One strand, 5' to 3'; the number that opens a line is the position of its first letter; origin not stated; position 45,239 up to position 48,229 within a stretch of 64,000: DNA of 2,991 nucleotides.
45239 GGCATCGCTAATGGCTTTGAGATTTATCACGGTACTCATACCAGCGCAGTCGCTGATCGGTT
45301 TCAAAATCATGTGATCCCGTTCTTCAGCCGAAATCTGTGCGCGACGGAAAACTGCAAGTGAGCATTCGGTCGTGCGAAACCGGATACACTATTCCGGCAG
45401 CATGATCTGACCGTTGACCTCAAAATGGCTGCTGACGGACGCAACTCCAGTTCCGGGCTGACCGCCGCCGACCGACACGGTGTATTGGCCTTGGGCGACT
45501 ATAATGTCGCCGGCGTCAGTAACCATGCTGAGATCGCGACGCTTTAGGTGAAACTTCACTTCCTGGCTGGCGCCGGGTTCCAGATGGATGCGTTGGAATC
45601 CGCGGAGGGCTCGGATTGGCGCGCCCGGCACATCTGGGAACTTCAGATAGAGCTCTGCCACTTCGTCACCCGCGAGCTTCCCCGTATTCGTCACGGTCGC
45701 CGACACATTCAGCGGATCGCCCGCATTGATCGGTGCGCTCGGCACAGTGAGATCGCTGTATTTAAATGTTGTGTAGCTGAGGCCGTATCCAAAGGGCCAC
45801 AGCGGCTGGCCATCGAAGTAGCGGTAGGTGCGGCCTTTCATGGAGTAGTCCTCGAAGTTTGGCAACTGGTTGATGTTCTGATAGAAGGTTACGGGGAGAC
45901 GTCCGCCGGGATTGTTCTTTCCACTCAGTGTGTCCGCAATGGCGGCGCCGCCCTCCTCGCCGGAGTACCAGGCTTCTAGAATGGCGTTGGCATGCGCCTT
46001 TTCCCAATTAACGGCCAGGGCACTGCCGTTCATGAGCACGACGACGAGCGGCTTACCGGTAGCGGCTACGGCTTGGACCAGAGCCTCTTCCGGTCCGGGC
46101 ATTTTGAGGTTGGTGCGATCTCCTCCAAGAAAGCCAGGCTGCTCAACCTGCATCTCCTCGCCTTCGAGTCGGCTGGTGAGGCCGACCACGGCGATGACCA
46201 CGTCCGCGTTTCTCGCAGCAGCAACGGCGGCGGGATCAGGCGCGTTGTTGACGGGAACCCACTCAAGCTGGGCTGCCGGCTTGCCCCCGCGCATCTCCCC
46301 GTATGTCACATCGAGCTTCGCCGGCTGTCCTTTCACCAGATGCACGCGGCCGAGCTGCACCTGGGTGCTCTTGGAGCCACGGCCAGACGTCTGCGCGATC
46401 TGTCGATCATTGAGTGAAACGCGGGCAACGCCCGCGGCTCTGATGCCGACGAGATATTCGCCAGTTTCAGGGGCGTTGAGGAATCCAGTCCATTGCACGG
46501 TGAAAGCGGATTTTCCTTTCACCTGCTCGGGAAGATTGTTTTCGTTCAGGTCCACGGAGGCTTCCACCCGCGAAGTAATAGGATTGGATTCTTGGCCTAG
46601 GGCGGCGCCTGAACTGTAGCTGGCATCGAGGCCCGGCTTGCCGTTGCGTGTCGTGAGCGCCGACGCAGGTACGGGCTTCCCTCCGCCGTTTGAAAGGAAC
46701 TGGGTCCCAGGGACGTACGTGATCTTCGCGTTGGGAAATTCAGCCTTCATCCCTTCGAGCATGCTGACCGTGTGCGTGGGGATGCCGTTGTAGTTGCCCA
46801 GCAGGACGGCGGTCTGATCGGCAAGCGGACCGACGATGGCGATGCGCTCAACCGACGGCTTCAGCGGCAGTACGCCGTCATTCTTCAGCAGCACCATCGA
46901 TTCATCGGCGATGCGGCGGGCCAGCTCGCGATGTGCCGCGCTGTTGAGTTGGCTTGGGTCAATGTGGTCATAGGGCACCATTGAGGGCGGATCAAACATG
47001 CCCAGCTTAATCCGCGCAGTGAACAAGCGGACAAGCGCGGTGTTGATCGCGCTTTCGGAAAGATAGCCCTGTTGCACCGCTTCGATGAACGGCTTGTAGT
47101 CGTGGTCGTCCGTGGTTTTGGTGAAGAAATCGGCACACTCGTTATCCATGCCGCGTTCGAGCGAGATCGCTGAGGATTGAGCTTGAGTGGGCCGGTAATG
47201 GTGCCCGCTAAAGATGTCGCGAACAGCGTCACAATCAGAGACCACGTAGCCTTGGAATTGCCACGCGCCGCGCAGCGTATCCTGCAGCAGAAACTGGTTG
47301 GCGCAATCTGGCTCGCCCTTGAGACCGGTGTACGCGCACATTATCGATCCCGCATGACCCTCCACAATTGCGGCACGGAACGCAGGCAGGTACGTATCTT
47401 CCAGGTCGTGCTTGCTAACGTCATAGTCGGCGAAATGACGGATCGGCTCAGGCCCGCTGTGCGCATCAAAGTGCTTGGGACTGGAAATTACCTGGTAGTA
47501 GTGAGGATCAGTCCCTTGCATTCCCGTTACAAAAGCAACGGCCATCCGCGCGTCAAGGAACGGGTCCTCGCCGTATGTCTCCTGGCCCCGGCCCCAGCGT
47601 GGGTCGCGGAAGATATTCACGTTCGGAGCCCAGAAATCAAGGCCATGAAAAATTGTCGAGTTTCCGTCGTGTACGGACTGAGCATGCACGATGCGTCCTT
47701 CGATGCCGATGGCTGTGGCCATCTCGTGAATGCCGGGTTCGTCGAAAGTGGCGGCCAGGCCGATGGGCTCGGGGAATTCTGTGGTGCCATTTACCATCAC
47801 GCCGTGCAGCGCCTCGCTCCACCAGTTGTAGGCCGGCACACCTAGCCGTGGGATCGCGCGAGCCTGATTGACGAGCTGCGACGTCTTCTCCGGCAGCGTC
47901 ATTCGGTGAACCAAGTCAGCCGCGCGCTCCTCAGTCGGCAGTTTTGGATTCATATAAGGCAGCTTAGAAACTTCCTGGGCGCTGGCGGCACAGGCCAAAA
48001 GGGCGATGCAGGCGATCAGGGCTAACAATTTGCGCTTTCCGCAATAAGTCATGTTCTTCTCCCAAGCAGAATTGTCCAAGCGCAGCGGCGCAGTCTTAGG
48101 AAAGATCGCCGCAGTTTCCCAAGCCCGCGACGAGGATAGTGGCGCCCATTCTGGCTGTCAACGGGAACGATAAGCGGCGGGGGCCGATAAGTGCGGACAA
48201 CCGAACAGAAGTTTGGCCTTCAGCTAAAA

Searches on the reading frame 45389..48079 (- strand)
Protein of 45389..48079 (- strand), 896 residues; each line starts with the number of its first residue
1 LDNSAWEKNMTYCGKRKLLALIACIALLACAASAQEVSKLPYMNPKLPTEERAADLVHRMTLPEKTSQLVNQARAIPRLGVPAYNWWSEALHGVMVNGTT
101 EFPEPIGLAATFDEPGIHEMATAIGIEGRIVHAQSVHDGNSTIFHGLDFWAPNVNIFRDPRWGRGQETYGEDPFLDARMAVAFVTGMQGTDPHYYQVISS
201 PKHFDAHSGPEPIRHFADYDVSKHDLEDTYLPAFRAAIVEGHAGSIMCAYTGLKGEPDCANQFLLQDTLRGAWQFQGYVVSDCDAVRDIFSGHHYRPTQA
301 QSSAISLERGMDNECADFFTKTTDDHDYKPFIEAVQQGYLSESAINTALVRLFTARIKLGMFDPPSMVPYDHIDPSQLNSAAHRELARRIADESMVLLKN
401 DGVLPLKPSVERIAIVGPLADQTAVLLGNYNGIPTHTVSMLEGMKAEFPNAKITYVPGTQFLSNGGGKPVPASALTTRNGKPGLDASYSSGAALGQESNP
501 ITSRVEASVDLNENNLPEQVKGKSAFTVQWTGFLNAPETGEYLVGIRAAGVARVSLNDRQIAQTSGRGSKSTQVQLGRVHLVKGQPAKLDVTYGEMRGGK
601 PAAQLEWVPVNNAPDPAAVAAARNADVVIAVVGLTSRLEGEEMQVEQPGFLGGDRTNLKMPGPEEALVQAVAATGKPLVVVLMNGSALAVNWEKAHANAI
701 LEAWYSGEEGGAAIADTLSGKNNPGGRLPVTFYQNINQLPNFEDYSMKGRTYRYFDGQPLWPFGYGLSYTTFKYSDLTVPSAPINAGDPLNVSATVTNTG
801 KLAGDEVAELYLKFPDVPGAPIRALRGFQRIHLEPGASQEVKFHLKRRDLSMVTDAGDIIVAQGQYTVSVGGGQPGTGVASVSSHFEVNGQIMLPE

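Call 44: search_protein_families(library=pfam, proteins=[window:45389-48079:-], max_evalue=0.00001)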
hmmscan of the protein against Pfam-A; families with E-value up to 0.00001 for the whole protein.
window:45389-48079:- (896 aa): 4 families
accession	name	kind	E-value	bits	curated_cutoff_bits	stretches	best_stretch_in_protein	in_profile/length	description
PF01915.27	Glyco_hydro_3_C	-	1.2e-57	195.5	31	1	395-769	1-200/200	Glycosyl hydrolase family 3 C-terminal domain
PF00933.27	Glyco_hydro_3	-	5.9e-40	138.1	27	1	65-354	44-315/316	Glycosyl hydrolase family 3 N terminal domain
PF14310.12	Fn3-like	-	2.3e-18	66.5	25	1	806-872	1-69/71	Fibronectin type III-like domain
PF07691.17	PA14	-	7.3e-13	49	24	1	480-611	1-137/147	PA14 domain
